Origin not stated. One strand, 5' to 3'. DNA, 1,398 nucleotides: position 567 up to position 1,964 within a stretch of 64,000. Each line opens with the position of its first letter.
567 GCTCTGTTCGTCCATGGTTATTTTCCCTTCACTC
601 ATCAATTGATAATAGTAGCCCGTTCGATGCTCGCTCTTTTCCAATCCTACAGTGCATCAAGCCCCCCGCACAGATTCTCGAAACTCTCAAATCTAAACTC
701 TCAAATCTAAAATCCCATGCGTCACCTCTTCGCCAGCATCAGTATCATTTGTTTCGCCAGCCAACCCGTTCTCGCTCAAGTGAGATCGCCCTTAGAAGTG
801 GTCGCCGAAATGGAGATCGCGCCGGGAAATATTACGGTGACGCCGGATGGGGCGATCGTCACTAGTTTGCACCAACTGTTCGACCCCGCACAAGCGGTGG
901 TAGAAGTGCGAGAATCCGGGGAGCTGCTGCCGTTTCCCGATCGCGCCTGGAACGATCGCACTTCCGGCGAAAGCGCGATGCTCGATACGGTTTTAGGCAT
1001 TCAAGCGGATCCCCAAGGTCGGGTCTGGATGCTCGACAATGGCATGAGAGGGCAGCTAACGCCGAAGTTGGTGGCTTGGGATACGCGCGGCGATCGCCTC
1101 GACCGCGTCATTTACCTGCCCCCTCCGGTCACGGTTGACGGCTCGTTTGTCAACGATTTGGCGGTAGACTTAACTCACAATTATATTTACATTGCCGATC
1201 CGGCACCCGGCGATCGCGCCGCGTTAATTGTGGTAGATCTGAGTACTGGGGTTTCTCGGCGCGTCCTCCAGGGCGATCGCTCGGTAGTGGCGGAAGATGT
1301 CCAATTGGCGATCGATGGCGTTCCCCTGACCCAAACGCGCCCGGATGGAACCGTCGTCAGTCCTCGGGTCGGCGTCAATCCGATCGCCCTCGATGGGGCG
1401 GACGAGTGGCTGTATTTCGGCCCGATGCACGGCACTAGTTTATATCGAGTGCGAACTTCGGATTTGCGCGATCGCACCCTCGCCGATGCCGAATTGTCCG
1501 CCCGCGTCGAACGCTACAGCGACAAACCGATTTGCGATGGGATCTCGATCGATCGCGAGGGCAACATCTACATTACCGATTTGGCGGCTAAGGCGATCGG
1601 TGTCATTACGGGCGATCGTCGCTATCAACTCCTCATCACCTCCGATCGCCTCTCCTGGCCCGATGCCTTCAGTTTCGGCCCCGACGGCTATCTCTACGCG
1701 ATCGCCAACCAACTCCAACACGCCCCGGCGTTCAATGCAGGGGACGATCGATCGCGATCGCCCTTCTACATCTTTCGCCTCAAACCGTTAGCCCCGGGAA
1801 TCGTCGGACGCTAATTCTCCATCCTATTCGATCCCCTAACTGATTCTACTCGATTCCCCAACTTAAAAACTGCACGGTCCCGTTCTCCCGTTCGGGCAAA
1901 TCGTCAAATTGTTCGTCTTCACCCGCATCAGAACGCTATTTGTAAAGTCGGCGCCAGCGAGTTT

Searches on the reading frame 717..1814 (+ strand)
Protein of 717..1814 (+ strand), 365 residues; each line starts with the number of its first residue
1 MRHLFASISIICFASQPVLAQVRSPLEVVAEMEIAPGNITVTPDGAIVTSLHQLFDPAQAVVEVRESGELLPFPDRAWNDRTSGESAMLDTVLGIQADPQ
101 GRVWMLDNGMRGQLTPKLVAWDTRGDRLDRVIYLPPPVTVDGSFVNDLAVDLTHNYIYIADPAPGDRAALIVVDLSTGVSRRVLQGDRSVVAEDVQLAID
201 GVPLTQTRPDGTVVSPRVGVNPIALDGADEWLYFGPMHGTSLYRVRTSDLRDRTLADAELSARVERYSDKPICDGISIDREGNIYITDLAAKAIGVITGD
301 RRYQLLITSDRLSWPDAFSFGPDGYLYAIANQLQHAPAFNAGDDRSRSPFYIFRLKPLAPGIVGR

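Call 58: search_protein_families(library=pfam, alignment_id=A3, max_evalue=0.00001)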
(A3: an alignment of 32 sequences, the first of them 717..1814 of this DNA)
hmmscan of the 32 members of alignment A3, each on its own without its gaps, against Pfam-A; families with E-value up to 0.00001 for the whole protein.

A. member 1, window:717-1814:+ (365 aa): 1 family
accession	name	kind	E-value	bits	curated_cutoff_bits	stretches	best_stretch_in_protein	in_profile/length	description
PF03022.22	MRJP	-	2.5e-21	76.7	19.8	1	92-335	3-259/288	Major royal jelly protein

B. families by the number of members that match (of 32 scanned): 124 families (the first 25 are shown)
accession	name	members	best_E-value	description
PF16313.11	DUF4953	2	5.9e-87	Met-zincin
PF25173.1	Beta-prop_WDR3_1st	2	2.9e-84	WDR3 first beta-propeller domain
PF00400.38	WD40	2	8.9e-84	WD domain, G-beta repeat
PF00805.28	Pentapeptide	2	2.5e-82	Pentapeptide repeats (8 copies)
PF25172.1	Beta-prop_WDR3_2nd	2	1.8e-79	WDR3 second beta-propeller domain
PF25174.1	Beta-prop_THOC3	2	4.3e-74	THOC3 beta-propeller domain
PF24814.1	WD40_Prp19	2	1.1e-70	Prp19 WD40 domain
PF25175.1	Beta-prop_WDR5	2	2e-61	WDR5 beta-propeller domain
PF25168.1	Beta-prop_WDR36-Utp21_2nd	2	4e-59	WDR36/Utp21 second beta-propeller domain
PF24817.1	WD40_WDHD1_1st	2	3.9e-57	WDHD1 first WD40 domain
PF24807.1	WD40_CDC20-Fz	2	3.3e-52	CDC20/Fizzy WD40 domain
PF24805.1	EIF3I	2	1.2e-48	EIF3I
PF25047.1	Beta-prop_TEP1_2nd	2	1.2e-48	TEP-1 second beta-propeller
PF25391.1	WD40_Gbeta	2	7.4e-48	G protein beta WD-40 repeat protein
PF24105.1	Beta-prop_CAF1B_HIR1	2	3.6e-41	CAF1B/HIR1 beta-propeller domain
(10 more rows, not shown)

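Call 59: search_protein_families(library=padloc, alignment_id=A3, max_evalue=0.00001)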
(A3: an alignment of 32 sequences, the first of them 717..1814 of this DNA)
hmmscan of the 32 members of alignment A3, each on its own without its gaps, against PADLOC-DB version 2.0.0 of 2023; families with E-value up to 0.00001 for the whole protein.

A. member 1, window:717-1814:+ (365 aa): 0 families

B. families by the number of members that match (of 32 scanned): 85 families (the first 25 are shown)
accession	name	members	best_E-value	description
PDLC02919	HEAT-ARM_XIII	2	4.3e-31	-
PDLC03859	LmuB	2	5.4e-08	-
PDLC03862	LmuB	2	5.3e-07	-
PDLC03378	MTase_II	1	4.6e-71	Type II methyltransferase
PDLC03234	MTase_II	1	7.9e-70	Type II methyltransferase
PDLC00026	DruM2|DruM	1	1e-64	DNA cytosine methylase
PDLC04135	mad3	1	1.4e-60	mads_3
PDLC03326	MTase_II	1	1.9e-60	Type II methyltransferase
PDLC03272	MTase_II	1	4.4e-59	Type II methyltransferase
PDLC03307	MTase_II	1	6.1e-57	Type II methyltransferase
PDLC00033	DruM2|DruM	1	8e-55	DNA cytosine methylase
PDLC03237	MTase_II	1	2.9e-45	Type II methyltransferase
PDLC02649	DrmMII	1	4.5e-45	DrmMII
PDLC00027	DruM2|DruM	1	5.2e-44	DNA cytosine methylase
PDLC00029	DruM2|DruM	1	8.8e-42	DNA cytosine methylase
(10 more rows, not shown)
